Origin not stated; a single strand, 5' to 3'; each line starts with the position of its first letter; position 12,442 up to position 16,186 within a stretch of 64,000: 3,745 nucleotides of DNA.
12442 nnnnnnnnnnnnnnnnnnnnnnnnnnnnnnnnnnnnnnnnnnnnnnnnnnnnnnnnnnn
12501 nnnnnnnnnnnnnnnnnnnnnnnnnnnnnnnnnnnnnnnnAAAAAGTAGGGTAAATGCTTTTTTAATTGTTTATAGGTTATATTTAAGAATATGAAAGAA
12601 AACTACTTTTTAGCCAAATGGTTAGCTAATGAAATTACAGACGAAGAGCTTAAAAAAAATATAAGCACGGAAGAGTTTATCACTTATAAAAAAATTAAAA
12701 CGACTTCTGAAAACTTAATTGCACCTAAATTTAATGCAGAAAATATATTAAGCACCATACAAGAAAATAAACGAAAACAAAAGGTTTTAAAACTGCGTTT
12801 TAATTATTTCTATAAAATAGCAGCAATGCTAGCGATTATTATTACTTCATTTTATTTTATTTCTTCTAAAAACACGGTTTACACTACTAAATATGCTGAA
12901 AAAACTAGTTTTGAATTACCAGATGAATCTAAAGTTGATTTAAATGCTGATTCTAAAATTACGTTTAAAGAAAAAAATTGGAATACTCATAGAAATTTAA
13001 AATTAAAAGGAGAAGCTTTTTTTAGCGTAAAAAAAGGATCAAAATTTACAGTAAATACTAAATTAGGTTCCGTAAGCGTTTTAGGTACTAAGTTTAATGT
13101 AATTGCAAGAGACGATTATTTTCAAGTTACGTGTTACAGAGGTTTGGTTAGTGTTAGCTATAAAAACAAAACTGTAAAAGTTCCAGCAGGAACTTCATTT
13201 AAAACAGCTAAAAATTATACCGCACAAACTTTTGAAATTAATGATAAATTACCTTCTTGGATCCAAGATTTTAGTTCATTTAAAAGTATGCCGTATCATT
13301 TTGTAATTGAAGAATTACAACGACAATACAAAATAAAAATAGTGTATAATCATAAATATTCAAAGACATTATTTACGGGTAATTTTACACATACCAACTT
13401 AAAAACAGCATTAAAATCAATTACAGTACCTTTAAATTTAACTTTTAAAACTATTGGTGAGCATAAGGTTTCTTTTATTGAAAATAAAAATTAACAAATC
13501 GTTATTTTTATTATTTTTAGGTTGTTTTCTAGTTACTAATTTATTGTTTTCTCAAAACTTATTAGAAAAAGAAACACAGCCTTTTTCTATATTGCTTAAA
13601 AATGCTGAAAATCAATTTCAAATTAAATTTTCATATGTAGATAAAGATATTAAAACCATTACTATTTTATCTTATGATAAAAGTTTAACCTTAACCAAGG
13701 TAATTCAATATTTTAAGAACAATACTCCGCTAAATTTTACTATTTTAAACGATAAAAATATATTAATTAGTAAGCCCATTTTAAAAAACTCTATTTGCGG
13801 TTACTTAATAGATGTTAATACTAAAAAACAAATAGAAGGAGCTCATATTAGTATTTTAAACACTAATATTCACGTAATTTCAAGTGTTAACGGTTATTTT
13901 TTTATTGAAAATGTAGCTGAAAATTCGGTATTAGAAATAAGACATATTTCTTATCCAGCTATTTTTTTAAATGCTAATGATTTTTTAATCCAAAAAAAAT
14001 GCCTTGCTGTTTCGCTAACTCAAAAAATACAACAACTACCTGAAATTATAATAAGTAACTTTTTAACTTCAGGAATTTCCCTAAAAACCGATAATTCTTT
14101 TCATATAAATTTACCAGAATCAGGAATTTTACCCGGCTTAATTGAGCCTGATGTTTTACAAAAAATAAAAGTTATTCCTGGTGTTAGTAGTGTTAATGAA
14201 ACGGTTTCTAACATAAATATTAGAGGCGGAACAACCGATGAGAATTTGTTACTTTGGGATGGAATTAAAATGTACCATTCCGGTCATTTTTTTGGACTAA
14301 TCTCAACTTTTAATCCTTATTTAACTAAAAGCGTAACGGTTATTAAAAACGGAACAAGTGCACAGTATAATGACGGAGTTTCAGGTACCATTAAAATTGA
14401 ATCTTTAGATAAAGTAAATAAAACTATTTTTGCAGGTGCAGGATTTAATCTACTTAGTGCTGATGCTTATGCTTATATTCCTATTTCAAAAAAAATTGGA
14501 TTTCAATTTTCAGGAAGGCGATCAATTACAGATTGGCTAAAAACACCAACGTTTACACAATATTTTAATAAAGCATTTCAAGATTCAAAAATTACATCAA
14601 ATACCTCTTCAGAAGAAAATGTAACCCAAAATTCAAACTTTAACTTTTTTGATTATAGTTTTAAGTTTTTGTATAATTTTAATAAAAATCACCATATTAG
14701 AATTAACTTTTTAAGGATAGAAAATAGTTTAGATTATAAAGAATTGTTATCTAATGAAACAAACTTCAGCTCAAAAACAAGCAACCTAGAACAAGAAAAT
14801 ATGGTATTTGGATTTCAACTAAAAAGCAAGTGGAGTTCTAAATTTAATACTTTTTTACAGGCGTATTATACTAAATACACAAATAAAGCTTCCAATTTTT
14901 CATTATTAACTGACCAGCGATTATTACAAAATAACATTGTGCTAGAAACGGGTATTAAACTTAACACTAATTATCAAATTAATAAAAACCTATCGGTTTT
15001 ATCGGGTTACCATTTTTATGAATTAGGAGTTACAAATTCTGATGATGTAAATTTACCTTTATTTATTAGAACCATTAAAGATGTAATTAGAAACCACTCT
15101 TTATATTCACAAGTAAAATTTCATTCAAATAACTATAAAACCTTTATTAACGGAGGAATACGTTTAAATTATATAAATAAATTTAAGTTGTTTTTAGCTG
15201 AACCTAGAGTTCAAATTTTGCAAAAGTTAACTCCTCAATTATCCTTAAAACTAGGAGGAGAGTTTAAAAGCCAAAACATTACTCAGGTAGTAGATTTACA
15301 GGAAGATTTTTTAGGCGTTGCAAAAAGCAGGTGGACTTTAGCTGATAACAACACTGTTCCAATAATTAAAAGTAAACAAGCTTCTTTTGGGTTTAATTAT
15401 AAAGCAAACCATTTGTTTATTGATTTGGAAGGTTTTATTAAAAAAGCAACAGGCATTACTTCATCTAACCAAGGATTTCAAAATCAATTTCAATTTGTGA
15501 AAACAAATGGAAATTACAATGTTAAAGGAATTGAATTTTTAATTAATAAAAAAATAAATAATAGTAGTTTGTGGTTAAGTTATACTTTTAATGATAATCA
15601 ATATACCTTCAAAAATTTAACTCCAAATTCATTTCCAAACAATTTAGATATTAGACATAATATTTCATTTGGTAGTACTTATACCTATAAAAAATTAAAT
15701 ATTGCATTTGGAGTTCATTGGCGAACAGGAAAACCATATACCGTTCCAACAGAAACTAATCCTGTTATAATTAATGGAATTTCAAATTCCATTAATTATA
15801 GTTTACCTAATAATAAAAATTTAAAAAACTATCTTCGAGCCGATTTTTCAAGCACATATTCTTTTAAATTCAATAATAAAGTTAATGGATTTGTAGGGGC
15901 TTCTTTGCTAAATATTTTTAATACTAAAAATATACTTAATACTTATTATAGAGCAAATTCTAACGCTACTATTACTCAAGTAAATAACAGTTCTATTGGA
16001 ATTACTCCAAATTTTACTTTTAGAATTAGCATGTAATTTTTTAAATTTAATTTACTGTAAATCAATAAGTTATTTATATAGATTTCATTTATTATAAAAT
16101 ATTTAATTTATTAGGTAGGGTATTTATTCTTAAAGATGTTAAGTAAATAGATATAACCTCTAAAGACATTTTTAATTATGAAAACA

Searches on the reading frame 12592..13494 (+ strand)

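Call 80: search_protein_families(library=pfam, proteins=[window:12592-13494:+], max_evalue=0.001)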
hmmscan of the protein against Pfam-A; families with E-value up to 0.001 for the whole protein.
window:12592-13494:+ (300 aa): 2 families
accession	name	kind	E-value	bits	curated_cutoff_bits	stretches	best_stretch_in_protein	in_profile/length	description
PF04773.18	FecR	-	1.3e-18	67.7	24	1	96-186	2-96/97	FecR protein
PF16344.10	FecR_C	-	8.7e-09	35.7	24.4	1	229-291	3-66/70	FecR, C-terminal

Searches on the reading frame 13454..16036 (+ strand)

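Call 80: search_protein_families(library=pfam, proteins=[window:13454-16036:+], max_evalue=0.001)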
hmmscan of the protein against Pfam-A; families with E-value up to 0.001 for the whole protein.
window:13454-16036:+ (860 aa): 2 families
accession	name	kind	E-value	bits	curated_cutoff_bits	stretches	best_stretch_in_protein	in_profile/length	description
PF07715.20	Plug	-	1.7e-09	38.6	23.9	1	238-310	29-104/107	TonB-dependent Receptor Plug Domain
PF13715.12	CarbopepD_reg_2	-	8e-06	26.2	32.2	1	114-171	1-59/88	CarboxypepD_reg-like domain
